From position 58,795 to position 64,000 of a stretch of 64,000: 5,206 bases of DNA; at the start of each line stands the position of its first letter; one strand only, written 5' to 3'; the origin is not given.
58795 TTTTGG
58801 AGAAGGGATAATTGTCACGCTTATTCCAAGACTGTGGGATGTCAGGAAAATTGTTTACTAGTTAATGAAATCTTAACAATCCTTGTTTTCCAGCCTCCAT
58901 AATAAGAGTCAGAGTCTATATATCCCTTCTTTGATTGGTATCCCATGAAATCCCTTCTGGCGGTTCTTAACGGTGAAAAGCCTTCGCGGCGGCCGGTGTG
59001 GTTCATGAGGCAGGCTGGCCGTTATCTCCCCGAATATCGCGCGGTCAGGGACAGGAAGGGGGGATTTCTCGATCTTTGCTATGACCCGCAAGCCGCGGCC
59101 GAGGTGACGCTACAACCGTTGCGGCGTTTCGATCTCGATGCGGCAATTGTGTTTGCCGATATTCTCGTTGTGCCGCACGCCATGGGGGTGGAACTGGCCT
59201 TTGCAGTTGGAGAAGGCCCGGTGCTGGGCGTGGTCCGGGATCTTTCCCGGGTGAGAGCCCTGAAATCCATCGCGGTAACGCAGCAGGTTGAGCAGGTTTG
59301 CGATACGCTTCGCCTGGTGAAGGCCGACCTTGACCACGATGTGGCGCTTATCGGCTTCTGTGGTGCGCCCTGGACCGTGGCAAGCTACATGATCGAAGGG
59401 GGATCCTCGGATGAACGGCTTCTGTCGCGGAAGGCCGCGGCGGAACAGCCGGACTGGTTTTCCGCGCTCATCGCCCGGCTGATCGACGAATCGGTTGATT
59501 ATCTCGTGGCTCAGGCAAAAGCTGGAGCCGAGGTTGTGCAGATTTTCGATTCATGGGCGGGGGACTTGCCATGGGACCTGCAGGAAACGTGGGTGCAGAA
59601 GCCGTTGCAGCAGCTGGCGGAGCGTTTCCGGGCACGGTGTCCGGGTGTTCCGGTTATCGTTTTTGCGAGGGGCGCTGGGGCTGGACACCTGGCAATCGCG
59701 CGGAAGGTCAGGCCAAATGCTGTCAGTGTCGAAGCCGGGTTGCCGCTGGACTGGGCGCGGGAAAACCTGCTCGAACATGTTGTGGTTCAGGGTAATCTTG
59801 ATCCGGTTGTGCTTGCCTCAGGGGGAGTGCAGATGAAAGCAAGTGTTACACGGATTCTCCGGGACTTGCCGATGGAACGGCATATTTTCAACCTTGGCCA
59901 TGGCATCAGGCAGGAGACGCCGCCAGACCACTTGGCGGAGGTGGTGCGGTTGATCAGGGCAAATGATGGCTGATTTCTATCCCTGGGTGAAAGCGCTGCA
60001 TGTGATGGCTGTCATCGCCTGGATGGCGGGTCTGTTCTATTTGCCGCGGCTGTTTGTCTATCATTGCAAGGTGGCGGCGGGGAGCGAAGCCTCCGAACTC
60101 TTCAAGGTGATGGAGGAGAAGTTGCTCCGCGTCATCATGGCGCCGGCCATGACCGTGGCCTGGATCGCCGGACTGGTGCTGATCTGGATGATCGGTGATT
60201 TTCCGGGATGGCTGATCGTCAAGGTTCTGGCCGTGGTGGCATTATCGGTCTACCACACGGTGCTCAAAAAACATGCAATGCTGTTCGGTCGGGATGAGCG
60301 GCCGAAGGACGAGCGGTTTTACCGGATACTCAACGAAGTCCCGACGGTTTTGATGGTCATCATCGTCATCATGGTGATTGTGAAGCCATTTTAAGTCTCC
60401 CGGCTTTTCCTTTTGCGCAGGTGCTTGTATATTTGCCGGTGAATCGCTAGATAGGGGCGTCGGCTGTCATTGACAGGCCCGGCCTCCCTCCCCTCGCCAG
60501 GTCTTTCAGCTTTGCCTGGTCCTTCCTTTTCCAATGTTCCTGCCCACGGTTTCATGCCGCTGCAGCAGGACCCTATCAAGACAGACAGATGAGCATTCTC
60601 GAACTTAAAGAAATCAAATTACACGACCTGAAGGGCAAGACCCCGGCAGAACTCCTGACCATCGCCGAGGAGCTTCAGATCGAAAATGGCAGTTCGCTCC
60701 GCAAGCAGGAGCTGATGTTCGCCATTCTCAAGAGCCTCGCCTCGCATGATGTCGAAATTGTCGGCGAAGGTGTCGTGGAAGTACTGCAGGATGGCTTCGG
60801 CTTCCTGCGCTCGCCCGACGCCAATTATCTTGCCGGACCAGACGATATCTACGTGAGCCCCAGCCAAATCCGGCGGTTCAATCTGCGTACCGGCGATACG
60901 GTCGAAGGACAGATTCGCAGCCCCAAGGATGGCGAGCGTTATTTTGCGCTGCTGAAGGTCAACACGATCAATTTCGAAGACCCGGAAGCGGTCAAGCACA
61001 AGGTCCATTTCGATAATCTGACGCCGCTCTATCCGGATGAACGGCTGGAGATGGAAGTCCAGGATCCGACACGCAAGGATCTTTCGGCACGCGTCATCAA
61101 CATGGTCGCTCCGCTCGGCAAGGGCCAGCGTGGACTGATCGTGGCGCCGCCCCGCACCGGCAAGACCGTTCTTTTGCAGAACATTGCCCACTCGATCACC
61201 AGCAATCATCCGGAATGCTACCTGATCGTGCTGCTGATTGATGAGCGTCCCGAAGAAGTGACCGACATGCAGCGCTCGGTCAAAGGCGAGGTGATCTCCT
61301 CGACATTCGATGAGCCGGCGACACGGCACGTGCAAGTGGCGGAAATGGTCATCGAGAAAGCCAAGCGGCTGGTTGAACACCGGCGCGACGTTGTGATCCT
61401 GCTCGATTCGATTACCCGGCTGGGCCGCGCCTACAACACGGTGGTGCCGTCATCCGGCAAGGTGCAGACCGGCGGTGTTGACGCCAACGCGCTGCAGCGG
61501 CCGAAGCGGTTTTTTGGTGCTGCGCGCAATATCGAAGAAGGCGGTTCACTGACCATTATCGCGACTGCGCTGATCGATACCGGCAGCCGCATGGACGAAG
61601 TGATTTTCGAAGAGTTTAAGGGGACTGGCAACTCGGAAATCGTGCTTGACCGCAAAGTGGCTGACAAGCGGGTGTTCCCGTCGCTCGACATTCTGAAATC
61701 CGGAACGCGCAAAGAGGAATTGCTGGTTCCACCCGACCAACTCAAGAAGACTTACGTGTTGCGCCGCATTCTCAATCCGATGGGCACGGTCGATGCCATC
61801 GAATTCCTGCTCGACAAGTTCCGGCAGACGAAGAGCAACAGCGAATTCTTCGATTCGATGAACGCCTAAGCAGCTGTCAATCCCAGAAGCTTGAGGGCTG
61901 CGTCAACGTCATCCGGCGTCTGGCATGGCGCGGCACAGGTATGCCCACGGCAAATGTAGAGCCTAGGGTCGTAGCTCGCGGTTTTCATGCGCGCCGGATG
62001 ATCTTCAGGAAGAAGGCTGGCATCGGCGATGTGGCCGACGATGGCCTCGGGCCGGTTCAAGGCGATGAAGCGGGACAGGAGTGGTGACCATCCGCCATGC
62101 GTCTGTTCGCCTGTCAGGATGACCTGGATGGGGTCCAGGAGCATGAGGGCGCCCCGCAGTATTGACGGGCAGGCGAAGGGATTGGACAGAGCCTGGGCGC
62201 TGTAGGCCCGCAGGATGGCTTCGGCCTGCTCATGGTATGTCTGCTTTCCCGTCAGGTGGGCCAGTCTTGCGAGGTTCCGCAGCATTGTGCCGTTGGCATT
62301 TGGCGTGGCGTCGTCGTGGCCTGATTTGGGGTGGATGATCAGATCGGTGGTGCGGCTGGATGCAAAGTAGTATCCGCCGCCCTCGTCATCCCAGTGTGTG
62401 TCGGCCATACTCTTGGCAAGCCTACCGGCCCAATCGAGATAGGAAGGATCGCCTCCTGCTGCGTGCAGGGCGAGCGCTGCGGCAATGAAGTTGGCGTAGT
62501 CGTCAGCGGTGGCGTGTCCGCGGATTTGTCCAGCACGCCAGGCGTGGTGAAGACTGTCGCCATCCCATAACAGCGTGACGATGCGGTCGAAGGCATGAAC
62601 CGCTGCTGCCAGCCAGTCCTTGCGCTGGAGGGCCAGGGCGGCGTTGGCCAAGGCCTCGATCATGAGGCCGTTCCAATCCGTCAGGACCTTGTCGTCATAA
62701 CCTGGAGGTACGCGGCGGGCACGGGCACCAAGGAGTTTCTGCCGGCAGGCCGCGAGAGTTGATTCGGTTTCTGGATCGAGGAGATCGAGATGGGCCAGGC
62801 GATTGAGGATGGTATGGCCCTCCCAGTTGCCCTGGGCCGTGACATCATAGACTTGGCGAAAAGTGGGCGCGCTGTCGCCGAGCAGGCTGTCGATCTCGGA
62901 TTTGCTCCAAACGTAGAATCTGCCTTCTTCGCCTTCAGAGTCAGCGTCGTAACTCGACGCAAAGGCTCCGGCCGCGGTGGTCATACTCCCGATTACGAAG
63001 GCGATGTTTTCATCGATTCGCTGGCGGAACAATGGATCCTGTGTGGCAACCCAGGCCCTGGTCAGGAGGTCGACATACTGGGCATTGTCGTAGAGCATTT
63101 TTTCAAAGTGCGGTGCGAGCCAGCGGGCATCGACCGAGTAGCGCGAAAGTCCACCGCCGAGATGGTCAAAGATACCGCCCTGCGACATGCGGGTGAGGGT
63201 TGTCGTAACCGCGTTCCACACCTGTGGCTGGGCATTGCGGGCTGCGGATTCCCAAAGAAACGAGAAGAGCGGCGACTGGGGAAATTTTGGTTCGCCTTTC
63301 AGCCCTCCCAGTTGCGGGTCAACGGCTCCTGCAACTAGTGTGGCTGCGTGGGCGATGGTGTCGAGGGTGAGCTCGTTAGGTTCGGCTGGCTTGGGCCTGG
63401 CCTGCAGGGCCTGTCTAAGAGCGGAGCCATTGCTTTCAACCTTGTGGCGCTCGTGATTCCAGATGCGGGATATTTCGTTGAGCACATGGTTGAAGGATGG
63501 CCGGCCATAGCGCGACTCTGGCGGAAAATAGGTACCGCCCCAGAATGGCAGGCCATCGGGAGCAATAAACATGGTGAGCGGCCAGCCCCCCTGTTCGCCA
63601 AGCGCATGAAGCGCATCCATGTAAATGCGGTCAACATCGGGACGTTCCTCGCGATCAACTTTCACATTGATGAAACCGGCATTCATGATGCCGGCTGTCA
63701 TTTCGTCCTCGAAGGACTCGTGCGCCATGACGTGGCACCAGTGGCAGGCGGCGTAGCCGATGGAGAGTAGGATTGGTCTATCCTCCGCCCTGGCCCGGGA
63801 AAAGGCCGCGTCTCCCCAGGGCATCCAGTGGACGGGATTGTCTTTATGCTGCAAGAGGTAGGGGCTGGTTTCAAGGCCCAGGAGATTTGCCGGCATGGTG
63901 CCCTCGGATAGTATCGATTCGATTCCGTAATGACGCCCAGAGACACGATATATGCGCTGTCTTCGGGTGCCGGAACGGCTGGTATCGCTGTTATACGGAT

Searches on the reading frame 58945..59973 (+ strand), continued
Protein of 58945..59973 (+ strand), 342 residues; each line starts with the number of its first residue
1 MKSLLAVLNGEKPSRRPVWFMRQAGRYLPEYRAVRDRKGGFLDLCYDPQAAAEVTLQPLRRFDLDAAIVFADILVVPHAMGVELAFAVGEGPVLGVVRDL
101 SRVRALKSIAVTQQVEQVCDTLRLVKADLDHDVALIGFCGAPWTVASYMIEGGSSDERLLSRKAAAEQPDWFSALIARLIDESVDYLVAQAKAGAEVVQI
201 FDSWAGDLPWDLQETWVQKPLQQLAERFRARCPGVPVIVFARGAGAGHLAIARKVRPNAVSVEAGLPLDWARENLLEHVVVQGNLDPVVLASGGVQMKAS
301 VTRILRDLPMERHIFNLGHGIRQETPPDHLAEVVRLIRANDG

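Call 17: find_encoding_contigs(protein=P0012, flank=10000, max_places=2)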
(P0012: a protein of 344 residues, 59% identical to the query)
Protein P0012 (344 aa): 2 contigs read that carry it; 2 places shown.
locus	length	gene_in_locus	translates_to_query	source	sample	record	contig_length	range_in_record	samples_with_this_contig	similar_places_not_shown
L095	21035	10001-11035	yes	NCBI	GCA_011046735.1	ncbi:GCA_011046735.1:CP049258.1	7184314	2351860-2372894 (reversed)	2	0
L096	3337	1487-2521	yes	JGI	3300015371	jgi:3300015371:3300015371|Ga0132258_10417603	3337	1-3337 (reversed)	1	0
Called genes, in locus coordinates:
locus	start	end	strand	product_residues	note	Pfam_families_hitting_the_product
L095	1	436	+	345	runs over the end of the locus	-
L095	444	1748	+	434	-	PF00493:MCM (faint), PF13191:AAA_16 (faint), PF00004:AAA (weak), PF07724:AAA_2 (weak), PF07728:AAA_5 (weak), PF13401:AAA_22 (faint), PF07724:AAA_2, PF00004:AAA (weak)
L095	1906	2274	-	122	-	PF13560:HTH_31, PF01381:HTH_3, PF12844:HTH_19, PF13443:HTH_26 (weak)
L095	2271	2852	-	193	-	PF01713:Smr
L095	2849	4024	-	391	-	PF03562:MltA, PF06725:3D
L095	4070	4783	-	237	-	PF04280:Tim44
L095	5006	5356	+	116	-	PF04186:FxsA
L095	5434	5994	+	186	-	PF02556:SecB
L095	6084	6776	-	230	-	PF00929:RNase_T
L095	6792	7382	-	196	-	PF01121:CoaE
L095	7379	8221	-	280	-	PF08501:Shikimate_dh_N, PF01488:Shikimate_DH, PF03807:F420_oxidored (weak), PF18317:SDH_C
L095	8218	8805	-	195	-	PF02545:Maf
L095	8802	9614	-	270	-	PF03618:Kinase-PPPase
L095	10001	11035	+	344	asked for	PF01208:URO-D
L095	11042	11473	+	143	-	PF03653:UPF0093, PF05425:CopD (weak)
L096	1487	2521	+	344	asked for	PF01208:URO-D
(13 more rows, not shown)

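Call 37: find_encoding_contigs(protein=P0007, flank=3000, max_places=2)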
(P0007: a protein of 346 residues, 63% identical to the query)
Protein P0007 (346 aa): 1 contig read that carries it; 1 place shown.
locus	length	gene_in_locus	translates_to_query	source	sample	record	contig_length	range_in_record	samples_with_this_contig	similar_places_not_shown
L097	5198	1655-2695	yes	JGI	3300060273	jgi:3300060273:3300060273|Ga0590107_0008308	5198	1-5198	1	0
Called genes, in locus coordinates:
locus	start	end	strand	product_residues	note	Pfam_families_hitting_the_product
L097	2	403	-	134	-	?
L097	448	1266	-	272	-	PF03618:Kinase-PPPase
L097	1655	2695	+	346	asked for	PF01208:URO-D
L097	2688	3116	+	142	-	PF03653:UPF0093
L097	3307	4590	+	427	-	PF07498:Rho_N, PF07497:Rho_RNA_bind, PF00006:ATP-synt_ab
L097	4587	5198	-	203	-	?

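Call 38: find_encoding_contigs(protein=P0013, flank=3000, max_places=2)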
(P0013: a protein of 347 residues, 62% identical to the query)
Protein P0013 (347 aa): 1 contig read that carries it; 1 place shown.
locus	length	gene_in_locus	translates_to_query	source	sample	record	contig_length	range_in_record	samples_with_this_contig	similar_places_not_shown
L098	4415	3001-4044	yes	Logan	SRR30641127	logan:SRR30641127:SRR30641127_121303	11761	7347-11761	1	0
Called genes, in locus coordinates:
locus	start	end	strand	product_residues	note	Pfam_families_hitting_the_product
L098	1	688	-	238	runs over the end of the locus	PF00929:RNase_T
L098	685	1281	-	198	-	PF01121:CoaE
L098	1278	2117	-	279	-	PF08501:Shikimate_dh_N, PF01488:Shikimate_DH, PF18317:SDH_C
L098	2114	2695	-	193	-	PF02545:Maf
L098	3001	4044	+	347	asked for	PF01208:URO-D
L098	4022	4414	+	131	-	?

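Call 39: find_encoding_contigs(protein=P0018, flank=10000, max_places=2)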
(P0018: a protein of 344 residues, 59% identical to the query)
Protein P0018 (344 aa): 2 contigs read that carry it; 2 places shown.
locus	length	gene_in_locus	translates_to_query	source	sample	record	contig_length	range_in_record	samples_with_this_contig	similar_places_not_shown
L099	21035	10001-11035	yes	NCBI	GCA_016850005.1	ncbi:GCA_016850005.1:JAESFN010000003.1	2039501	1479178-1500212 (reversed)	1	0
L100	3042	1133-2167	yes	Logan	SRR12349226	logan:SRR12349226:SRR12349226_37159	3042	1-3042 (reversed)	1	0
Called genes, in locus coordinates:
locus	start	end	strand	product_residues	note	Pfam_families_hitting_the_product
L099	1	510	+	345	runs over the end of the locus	-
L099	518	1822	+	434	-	PF00493:MCM (faint), PF00004:AAA (weak), PF07724:AAA_2 (weak), PF07728:AAA_5 (weak), PF13401:AAA_22 (faint), PF07724:AAA_2, PF00004:AAA (weak)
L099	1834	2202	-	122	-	PF13560:HTH_31, PF01381:HTH_3, PF12844:HTH_19, PF13443:HTH_26 (weak)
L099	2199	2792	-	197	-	PF01713:Smr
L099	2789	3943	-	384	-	PF03562:MltA, PF06725:3D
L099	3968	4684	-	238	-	PF04280:Tim44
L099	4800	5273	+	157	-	PF04186:FxsA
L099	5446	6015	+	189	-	PF02556:SecB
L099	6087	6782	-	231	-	PF00929:RNase_T, PF16473:Rv2179c-like (weak)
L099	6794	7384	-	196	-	PF01121:CoaE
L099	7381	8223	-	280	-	PF08501:Shikimate_dh_N, PF01488:Shikimate_DH, PF03807:F420_oxidored (weak), PF18317:SDH_C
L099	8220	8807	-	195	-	PF02545:Maf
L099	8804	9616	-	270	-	PF03618:Kinase-PPPase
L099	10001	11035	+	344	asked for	PF01208:URO-D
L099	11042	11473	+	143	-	PF03653:UPF0093, PF05425:CopD (weak)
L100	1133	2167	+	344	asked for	PF01208:URO-D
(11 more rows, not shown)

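Call 56: find_encoding_contigs(protein=P0004, flank=3000, max_places=2)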
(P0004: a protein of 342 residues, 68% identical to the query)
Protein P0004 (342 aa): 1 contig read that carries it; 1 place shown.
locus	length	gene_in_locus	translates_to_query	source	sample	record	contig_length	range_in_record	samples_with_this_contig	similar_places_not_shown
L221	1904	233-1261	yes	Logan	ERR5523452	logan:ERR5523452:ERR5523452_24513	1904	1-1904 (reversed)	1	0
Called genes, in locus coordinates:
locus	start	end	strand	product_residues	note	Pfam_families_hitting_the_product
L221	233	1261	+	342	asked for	PF01208:URO-D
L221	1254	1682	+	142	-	PF03653:UPF0093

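Call 57: find_encoding_contigs(protein=P0010, flank=3000, max_places=2)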
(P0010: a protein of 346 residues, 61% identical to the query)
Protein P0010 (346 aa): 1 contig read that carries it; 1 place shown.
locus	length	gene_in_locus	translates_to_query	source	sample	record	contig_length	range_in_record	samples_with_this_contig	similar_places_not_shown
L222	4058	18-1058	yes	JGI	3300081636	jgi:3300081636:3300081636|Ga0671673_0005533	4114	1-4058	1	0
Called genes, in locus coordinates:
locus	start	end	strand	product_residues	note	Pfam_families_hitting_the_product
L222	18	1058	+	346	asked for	PF01208:URO-D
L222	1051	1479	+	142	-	PF03653:UPF0093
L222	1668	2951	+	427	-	PF07498:Rho_N, PF07497:Rho_RNA_bind, PF00006:ATP-synt_ab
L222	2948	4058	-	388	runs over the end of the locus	?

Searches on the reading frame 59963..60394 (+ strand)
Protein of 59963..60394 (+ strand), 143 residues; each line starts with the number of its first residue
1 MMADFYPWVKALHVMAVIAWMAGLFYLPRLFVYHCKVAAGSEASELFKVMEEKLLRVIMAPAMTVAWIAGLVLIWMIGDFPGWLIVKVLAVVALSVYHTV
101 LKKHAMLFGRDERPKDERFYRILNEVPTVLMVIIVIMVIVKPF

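Call 7: search_protein_families(library=pfam, proteins=[window:59963-60394:+])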
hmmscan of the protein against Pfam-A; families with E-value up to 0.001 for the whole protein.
window:59963-60394:+ (143 aa): 1 family
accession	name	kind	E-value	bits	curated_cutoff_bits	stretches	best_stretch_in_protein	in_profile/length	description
PF03653.18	UPF0093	-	6.2e-56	189.2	34.2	1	2-143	1-146/146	Uncharacterised protein family (UPF0093)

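Call 65: search_protein_families(library=ncbifam, proteins=[window:59963-60394:+], max_evalue=0.00001)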
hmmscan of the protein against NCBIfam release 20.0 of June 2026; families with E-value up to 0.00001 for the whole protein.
window:59963-60394:+ (143 aa): 1 family
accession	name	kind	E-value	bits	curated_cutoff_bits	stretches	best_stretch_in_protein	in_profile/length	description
TIGR00701.1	TIGR00701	equivalog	1.4e-45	154.9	138.05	1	6-143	2-141/142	protoporphyrinogen oxidase HemJ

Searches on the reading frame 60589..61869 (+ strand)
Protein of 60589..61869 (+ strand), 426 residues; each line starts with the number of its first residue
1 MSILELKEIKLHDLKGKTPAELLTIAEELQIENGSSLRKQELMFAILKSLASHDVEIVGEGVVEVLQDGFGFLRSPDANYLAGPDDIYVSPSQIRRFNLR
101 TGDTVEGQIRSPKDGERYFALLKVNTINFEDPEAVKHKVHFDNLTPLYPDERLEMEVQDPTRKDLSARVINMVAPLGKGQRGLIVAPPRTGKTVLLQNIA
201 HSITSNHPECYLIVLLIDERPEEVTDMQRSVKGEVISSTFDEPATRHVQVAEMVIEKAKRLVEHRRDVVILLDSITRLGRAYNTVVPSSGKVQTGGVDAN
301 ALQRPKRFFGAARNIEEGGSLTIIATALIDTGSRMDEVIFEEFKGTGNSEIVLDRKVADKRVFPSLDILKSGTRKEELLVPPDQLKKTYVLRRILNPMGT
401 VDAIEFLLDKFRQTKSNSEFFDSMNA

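Call 7: search_protein_families(library=pfam, proteins=[window:60589-61869:+])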
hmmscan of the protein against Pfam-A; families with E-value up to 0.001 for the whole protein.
window:60589-61869:+ (426 aa): 6 families
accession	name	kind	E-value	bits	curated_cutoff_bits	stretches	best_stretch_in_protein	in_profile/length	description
PF07497.18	Rho_RNA_bind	-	1.3e-34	118.3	27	1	60-133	2-73/73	Rho termination factor, RNA-binding domain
PF00006.31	ATP-synt_ab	-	1.5e-26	93.8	29.5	1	168-371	3-211/213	ATP synthase alpha/beta family, nucleotide-binding domain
PF07498.18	Rho_N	-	5e-16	58.8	24.9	1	13-52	1-40/43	Rho termination factor, N-terminal domain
PF08206.17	OB_RNB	-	3.1e-05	24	24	1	61-115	1-48/58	Ribonuclease B OB domain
PF13401.12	AAA_22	-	4.7e-05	24.2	27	0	182-278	8-96/130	AAA domain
PF22707.2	S1CSD-TOTE-2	-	0.00071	20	27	0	60-107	4-40/60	S1/CSD-like domain 2 of the TOTE conflict systems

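Call 59: list_cluster_members(proteins=[P0001, P0003, window:60589-61869:+])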
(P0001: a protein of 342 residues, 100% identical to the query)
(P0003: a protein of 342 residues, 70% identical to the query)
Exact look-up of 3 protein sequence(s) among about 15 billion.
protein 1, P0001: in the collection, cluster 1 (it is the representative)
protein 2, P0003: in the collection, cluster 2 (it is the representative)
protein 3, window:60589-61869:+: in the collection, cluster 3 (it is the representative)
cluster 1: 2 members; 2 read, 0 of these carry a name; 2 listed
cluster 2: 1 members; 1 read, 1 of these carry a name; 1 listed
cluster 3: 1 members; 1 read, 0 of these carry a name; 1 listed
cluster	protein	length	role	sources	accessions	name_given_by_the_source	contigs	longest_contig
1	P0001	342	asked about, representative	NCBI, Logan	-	-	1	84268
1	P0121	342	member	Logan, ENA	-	-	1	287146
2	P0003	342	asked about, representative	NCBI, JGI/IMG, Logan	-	uroporphyrinogen decarboxylase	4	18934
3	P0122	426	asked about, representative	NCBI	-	-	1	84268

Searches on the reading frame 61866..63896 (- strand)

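Call 7: search_protein_families(library=pfam, proteins=[window:61866-63896:-])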
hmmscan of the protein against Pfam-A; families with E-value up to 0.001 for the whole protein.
window:61866-63896:- (676 aa): 3 families
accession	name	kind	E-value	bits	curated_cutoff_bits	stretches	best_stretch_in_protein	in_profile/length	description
PF03190.21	Thioredox_DsbH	-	7.6e-73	244.3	27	1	4-165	2-163/163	Protein of unknown function, DUF255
PF13899.12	Thioredoxin_7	-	1.1e-07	32.3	27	1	24-112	2-82/83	Thioredoxin-like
PF03663.20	Glyco_hydro_76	-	4.2e-06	26.9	25.9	1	399-564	85-250/366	Glycosyl hydrolase family 76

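Call 65: search_protein_families(library=ncbifam, proteins=[window:61866-63896:-], max_evalue=0.00001)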
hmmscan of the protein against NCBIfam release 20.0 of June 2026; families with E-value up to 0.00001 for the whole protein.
window:61866-63896:- (676 aa): 0 families
